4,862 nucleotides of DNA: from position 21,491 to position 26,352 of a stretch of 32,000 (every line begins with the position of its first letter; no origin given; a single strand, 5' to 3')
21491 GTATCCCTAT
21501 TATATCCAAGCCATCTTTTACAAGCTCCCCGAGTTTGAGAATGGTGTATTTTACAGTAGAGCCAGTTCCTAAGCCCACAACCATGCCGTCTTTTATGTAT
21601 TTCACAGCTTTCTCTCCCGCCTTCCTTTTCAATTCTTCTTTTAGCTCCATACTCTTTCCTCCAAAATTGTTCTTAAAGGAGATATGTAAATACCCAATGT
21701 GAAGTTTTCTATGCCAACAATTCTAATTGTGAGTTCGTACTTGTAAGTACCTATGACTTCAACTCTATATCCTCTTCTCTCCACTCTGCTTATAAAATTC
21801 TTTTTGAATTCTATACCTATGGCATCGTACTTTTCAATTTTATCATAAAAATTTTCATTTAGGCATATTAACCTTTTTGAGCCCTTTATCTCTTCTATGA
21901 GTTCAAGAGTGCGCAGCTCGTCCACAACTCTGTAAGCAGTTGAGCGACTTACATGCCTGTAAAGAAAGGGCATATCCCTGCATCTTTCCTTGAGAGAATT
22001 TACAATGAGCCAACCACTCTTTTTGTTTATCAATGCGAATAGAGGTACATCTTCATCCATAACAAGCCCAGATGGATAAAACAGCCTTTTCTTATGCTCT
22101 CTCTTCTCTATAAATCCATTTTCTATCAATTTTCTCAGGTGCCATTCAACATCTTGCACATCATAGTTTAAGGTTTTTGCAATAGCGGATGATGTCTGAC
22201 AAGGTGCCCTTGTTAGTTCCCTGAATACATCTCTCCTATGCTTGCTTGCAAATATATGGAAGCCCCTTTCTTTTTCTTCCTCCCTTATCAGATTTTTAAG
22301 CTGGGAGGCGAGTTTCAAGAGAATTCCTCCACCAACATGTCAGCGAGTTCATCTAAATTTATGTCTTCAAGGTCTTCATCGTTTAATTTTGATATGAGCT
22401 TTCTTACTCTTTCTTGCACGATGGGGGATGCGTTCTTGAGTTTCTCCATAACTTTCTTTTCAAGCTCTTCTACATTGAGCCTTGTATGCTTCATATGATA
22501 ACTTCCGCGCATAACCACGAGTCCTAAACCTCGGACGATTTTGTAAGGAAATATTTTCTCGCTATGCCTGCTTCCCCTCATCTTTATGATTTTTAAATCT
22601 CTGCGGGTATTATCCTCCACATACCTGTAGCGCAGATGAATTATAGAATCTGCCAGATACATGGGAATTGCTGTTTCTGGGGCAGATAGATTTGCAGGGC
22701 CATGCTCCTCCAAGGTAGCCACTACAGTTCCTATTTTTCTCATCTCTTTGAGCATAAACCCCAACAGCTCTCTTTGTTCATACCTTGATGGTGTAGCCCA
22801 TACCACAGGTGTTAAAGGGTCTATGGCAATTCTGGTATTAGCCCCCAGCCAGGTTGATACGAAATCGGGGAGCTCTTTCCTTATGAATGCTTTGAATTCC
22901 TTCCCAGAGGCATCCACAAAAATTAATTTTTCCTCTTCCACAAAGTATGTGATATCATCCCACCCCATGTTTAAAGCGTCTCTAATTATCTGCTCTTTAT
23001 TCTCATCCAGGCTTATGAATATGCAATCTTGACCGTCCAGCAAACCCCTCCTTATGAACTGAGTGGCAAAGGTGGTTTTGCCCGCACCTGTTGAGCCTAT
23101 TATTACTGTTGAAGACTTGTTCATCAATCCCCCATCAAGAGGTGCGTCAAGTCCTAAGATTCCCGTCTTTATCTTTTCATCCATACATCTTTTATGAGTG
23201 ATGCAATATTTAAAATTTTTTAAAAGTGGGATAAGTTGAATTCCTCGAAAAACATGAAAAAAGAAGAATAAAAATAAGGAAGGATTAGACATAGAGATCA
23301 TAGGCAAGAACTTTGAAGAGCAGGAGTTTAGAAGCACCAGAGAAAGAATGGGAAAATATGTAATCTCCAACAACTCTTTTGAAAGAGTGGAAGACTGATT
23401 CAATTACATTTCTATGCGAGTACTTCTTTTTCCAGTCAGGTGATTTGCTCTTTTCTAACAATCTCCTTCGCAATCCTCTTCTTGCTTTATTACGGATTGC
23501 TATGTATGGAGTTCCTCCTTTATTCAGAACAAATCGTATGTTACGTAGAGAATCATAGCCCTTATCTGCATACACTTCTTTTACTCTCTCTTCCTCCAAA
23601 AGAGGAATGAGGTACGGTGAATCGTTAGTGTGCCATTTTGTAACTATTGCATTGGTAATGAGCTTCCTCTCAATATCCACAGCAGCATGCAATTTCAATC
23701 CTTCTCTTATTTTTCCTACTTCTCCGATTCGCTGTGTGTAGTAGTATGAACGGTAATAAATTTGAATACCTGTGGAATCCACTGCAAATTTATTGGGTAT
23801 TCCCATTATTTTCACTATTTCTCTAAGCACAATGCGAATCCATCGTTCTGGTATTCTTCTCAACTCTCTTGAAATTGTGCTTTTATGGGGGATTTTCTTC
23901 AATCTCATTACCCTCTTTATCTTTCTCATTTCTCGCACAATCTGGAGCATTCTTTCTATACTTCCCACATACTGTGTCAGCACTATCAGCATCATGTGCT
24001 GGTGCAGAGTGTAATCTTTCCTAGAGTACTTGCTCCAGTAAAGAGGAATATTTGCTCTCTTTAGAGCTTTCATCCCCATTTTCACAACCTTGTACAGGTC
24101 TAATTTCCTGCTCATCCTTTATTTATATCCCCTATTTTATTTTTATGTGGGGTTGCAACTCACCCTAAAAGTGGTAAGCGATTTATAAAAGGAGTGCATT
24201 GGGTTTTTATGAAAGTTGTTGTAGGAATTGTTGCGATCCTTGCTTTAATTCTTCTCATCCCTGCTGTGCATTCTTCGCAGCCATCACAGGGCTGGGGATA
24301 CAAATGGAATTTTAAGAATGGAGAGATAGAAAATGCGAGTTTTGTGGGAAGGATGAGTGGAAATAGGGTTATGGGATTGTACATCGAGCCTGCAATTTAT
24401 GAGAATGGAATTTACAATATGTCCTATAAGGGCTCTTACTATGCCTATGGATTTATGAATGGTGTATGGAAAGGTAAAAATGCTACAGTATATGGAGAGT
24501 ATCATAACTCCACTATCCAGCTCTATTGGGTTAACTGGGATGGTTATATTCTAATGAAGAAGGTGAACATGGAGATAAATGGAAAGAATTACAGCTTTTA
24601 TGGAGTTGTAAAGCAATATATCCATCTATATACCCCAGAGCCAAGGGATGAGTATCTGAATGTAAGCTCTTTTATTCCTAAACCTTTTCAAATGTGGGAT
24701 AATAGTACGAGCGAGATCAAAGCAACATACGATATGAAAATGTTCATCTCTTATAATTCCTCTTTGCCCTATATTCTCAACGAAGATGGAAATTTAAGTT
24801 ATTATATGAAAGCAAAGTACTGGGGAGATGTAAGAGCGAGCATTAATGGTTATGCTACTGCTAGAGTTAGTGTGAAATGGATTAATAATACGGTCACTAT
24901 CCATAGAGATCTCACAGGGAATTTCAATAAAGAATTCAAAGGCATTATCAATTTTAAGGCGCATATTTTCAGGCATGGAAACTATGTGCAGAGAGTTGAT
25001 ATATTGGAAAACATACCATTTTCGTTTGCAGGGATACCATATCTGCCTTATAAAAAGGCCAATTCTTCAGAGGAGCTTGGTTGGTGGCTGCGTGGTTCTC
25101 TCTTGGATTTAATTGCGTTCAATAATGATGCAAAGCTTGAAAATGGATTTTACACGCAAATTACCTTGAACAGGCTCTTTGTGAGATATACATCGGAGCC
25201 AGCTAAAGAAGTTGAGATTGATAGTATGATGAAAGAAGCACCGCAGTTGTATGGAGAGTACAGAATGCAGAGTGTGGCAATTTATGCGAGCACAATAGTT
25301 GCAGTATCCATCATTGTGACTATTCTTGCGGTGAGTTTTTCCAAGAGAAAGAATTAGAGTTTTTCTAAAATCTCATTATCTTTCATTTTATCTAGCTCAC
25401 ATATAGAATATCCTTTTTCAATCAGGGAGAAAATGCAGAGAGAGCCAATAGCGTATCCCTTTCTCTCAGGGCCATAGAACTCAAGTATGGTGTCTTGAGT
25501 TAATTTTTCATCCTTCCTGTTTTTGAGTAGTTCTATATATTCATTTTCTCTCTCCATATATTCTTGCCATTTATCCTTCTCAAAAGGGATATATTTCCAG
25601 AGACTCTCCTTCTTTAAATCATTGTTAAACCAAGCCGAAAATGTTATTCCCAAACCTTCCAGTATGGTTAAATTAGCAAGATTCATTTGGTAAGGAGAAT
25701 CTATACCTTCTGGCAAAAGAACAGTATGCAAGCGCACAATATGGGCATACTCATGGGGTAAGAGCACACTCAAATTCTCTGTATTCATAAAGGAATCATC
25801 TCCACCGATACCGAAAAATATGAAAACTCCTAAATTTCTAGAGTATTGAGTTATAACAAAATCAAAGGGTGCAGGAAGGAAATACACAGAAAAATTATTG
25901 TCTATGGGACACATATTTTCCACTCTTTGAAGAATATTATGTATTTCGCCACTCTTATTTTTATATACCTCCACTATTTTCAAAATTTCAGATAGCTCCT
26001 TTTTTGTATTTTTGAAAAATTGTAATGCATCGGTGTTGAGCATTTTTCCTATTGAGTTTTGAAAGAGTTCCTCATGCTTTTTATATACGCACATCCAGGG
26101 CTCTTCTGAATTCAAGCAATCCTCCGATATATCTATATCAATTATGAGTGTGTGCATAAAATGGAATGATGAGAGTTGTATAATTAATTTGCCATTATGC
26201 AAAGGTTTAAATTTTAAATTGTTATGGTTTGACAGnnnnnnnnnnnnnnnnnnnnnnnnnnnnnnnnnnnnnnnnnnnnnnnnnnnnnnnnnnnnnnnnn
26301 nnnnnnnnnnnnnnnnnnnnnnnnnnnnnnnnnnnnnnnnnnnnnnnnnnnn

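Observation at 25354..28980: Candidate undescribed KaiC-centred module (HExxH protein | pseudo-KaiC - KaiC - 115 aa - Zn-ribbon | coiled-coil protein)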

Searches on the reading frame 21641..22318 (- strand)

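Call 3: search_protein_families(library=pfam, proteins=[window:21641-22318:-], max_evalue=0.1)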
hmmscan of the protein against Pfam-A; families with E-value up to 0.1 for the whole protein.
window:21641-22318:- (225 aa): 15 families
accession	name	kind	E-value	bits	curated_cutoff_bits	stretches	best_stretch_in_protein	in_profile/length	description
PF12840.13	HTH_20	-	5.8e-12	45.8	27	1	24-73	2-51/51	Helix-turn-helix domain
PF01978.25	TrmB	-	5.9e-08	32.9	25.6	2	39-82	21-64/68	Sugar-specific transcriptional regulator TrmB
PF13412.12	HTH_24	-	4.4e-06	26.6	21.9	1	27-71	4-48/48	Winged helix-turn-helix DNA-binding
PF25213.1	HVO_A0261_N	-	2.3e-05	24.6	35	0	24-76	9-60/86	HVO_A0261 N-terminal domain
PF01047.28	MarR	-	0.00011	22.5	24.6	1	33-76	10-53/59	MarR family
PF25212.1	HVO_A0114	-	0.00029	21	27.6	1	25-78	21-76/84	HVO_A0114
PF12802.13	MarR_2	-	0.0013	19.3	27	0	31-75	10-55/61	MarR family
PF24266.1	HTH_HVO_0163_N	-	0.0032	17.9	31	1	26-82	2-59/70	HVO_0163, N-terminal HTH domain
PF13730.12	HTH_36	-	0.0035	17.6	25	0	44-70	29-55/55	Helix-turn-helix domain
PF14394.12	DUF4423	-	0.013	15.7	30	1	42-98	38-94/165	Domain of unknown function (DUF4423)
PF22194.2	F-93_WHD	-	0.016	15.7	28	1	51-80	26-57/62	F-93, winged-helix domain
PF10007.15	DUF2250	-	0.038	14.5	24.4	0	28-75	10-57/93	Uncharacterized protein conserved in archaea (DUF2250)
PF21984.2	DnaD_N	-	0.044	14.4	27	0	42-77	37-72/101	DnaD N-terminal domain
PF13463.12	HTH_27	-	0.064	14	22.2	0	41-76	19-54/68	Winged helix DNA-binding domain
PF13545.12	HTH_Crp_2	-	0.08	13.4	27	0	123-153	34-62/70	Crp-like helix-turn-helix domain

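Call 4: search_protein_families(library=ncbifam, proteins=[window:21641-22318:-], max_evalue=0.1)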
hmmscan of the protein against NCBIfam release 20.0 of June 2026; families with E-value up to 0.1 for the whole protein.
window:21641-22318:- (225 aa): 7 families
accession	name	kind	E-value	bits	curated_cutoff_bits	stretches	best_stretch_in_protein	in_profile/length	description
NF033788.1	HTH_metalloreg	subfamily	1.2e-05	25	55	1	19-81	4-66/77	metalloregulator ArsR/SmtB family transcription factor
TIGR01884.1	cas_HTH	subfamily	0.00011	21.6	60.2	0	123-150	168-194/202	CRISPR-associated CARF protein Csa3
NF053606.1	Sta1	subfamily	0.0016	18.5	80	0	28-77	22-71/100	Sta1 family transcriptional regulator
NF040939.2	trans_reg_lrs14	equivalog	0.0017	18.4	90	1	30-76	25-72/103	Lrs14 family HTH-type transcriptional regulator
TIGR04176.1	MarR_EPS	equivalog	0.011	15.8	88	1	26-75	4-53/105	MarR family EPS-associated transcriptional regulator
NF033789.1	repress_SdpR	subfamily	0.016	15.1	100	1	20-81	2-62/79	autorepressor SdpR family transcription factor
NF045593.1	bilirub_TF_BilQ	equivalog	0.025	14.3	125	1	37-77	41-81/135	bilirubin utilization transcriptional regulator BilQ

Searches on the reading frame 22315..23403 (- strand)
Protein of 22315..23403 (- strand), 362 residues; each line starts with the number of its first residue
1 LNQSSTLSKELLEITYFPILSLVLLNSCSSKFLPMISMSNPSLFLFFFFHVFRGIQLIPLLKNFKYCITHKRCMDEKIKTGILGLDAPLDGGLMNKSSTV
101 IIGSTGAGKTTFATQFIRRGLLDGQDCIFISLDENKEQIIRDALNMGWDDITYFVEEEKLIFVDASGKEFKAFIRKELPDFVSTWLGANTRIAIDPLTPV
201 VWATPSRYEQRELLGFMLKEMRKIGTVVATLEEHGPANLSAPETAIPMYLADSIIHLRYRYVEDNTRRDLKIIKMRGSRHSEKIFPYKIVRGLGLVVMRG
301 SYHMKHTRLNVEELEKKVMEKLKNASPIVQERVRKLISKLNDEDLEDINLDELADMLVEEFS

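Call 3: search_protein_families(library=pfam, proteins=[window:22315-23403:-], max_evalue=0.1)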
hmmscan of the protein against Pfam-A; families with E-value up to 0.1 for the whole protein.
window:22315-23403:- (362 aa): 13 families
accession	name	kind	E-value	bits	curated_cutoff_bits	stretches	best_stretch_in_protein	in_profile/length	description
PF06745.19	ATPase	-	6.5e-40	137.4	26.6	1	78-298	1-227/231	KaiC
PF13173.12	AAA_14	-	3.6e-05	24.2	27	1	98-164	4-69/129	AAA domain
PF03796.21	DnaB_C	-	0.00053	19.9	27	1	78-144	2-68/255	DnaB-like helicase C terminal domain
PF13481.12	AAA_25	-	0.0013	18.8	27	1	91-117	27-54/195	AAA domain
PF13479.12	AAA_24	-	0.0015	18.8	27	1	98-158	4-58/195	AAA domain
PF20720.3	nSTAND3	-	0.0019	18.4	27.2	1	94-137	15-58/155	Novel STAND NTPase 3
PF01935.23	DUF87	-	0.0028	18.2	23.2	0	94-119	21-46/220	Helicase HerA, central domain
PF13401.12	AAA_22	-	0.0093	16.7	27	1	95-134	4-43/130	AAA domain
PF06414.18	Zeta_toxin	-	0.011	15.6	22.3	1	98-139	18-58/199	Zeta toxin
PF13671.12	AAA_33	-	0.02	15.6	27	1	100-141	3-39/143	AAA domain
PF01695.23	IstB_IS21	-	0.051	13.5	24.1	1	95-138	91-134/238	IstB-like ATP binding protein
PF19044.6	P-loop_TraG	-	0.058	12.5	25.8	1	86-132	19-65/413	TraG P-loop domain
PF00005.33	ABC_tran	-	0.089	13.8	25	0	96-116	11-31/137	ABC transporter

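Call 4: search_protein_families(library=ncbifam, proteins=[window:22315-23403:-], max_evalue=0.1)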
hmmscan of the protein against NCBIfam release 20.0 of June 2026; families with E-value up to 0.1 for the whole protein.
window:22315-23403:- (362 aa): 27 families (the best 25 are shown)
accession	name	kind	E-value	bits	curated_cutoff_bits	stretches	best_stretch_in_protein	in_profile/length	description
TIGR03880.1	KaiC_arch_3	hypoth_equivalog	1.9e-35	122.4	249.45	1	81-290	1-211/224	KaiC domain-containing protein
NF006799.0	PRK09302.1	equivalog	1.2e-32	113.1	408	1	76-298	11-239/515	circadian clock protein KaiC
TIGR03881.1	KaiC_arch_4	hypoth_equivalog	2e-21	76.7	247.8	1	77-298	2-229/231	KaiC domain-containing protein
TIGR02655.1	circ_KaiC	equivalog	1.3e-19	70.3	546.25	1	76-291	1-223/484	circadian clock protein KaiC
TIGR03877.1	thermo_KaiC_1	hypoth_equivalog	1.4e-18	67.3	307.25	2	76-167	2-92/238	KaiC domain-containing protein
NF052589.1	ArlH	equivalog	2e-11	44.1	215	1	85-299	9-225/229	archaellum protein ArlH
NF004723.0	PRK06067.1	subfamily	1.6e-10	40.9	194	1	75-297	13-235/243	flagellar accessory protein FlaH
NF006320.0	PRK08533.1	equivalog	4.6e-05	23.1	215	1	85-297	13-224/230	flagellar accessory protein FlaH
NF003301.0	PRK04301.1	equivalog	0.00023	20.5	259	1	68-115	73-120/316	DNA repair and recombination protein RadA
TIGR03600.1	phage_DnaB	exception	0.0007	18.7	498.65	1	78-141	177-240/421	phage replicative helicase, DnaB family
TIGR04075.1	bacter_Pnkp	equivalog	0.0012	17.1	750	1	98-213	10-125/851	polynucleotide kinase-phosphatase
TIGR00416.1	sms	equivalog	0.0026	16.6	403.05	1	76-149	74-147/454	DNA repair protein RadA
NF004629.0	PRK05973.1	equivalog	0.0065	15.5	156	1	98-150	65-118/237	DNA helicase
TIGR02236.1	recomb_radA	equivalog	0.0067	15.8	361.15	1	69-115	69-115/311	DNA repair and recombination protein RadA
NF047389.1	ATPase_Sll1717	subfamily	0.011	14.9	75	1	95-155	28-86/454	P-loop ATPase, Sll1717 family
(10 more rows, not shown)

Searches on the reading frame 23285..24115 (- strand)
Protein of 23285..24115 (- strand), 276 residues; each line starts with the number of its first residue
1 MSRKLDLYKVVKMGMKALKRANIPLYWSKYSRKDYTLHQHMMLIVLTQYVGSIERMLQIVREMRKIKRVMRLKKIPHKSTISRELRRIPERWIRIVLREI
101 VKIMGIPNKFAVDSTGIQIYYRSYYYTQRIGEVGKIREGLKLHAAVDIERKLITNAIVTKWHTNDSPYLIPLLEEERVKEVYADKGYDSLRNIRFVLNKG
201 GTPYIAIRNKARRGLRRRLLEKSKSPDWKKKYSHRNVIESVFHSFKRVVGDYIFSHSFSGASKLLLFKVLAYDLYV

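Call 3: search_protein_families(library=pfam, proteins=[window:23285-24115:-], max_evalue=0.1)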
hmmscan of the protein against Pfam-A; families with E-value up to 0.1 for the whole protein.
window:23285-24115:- (276 aa): 4 families
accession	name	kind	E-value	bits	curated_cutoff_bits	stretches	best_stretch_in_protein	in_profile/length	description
PF01609.27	DDE_Tnp_1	-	6.4e-23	82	23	1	109-273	6-199/200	Transposase DDE domain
PF05598.16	DUF772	-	0.0072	16.8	23.1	1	41-99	10-73/74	Transposase domain (DUF772)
PF13751.12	DDE_Tnp_1_6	-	0.048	14.4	25.1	0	211-249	56-95/125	Transposase DDE domain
PF05840.19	Phage_GPA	-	0.074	12.5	31.4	0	10-65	223-267/321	Bacteriophage replication gene A protein (GPA)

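Call 4: search_protein_families(library=ncbifam, proteins=[window:23285-24115:-], max_evalue=0.1)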
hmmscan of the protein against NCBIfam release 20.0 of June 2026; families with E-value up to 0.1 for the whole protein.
window:23285-24115:- (276 aa): 7 families
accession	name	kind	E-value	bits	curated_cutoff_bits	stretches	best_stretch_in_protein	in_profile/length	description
NF033579.1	transpos_IS5_2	equivalog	5.1e-38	131.2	140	1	28-273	35-286/289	IS5 family transposase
NF033551.1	transpos_IS1182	equivalog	5.3e-16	58.6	270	1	137-209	265-343/488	IS1182 family transposase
NF033580.1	transpos_IS5_3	equivalog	1.8e-13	50.7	110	1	109-247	91-230/258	IS5 family transposase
NF033581.1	transpos_IS5_4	equivalog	1.2e-12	47.8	140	1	45-250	44-259/285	IS5 family transposase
NF033592.1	transpos_IS4_1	equivalog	1.7e-10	40.5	115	1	32-192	23-191/332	IS4 family transposase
NF033520.1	transpos_IS982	equivalog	4.6e-08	32.9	130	1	40-274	4-241/243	IS982 family transposase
NF033578.1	transpos_IS5_1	equivalog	0.0046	16.1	275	1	174-247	324-385/419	IS5 family transposase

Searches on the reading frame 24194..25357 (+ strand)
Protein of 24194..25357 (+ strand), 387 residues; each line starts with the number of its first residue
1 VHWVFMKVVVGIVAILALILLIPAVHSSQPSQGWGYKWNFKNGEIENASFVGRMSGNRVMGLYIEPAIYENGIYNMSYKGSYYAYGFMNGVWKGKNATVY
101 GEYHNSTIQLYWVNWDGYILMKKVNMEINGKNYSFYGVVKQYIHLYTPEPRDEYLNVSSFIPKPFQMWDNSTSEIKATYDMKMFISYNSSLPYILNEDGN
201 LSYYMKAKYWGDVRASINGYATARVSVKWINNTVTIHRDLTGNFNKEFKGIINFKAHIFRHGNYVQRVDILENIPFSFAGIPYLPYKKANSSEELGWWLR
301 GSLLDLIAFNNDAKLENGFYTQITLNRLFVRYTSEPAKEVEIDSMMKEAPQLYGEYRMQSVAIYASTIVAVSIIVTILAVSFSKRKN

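Call 3: search_protein_families(library=pfam, proteins=[window:24194-25357:+], max_evalue=0.1)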
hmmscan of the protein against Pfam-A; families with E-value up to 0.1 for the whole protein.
window:24194-25357:+ (387 aa): 0 families

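Call 4: search_protein_families(library=ncbifam, proteins=[window:24194-25357:+], max_evalue=0.1)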
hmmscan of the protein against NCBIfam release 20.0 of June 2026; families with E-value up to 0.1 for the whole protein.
window:24194-25357:+ (387 aa): 0 families

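Call 40: search_protein_families(library=padloc, proteins=[window:24194-25357:+], max_evalue=0.01)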
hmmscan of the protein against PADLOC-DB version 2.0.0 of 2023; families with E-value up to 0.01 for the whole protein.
window:24194-25357:+ (387 aa): 0 families

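Call 88: search_protein_families(library=phrogs, proteins=[window:24194-25357:+], max_evalue=0.01)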
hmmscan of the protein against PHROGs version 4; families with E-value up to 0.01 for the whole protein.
window:24194-25357:+ (387 aa): 0 families

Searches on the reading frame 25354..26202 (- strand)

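Call 3: search_protein_families(library=pfam, proteins=[window:25354-26202:-], max_evalue=0.1)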
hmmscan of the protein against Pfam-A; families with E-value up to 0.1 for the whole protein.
window:25354-26202:- (282 aa): 2 families
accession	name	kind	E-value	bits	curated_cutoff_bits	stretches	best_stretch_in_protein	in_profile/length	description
PF10026.15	DUF2268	-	1.3e-05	25.3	23.6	1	139-279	60-194/195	Predicted Zn-dependent protease (DUF2268)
PF18958.6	DUF5700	-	0.0012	18.8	25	1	57-227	49-211/283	Putative zinc dependent peptidase (DUF5700)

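Call 4: search_protein_families(library=ncbifam, proteins=[window:25354-26202:-], max_evalue=0.1)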
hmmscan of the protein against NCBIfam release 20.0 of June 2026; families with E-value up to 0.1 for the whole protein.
window:25354-26202:- (282 aa): 0 families

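Call 40: search_protein_families(library=padloc, proteins=[window:25354-26202:-], max_evalue=0.01)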
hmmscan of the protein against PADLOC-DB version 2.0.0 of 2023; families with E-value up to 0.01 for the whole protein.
window:25354-26202:- (282 aa): 0 families

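Call 88: search_protein_families(library=phrogs, proteins=[window:25354-26202:-], max_evalue=0.01)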
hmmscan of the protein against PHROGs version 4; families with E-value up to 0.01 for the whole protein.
window:25354-26202:- (282 aa): 1 family
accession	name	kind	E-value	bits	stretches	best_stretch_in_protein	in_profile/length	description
phrog_12444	-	unknown function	0.01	16.9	1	58-97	13-58/63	-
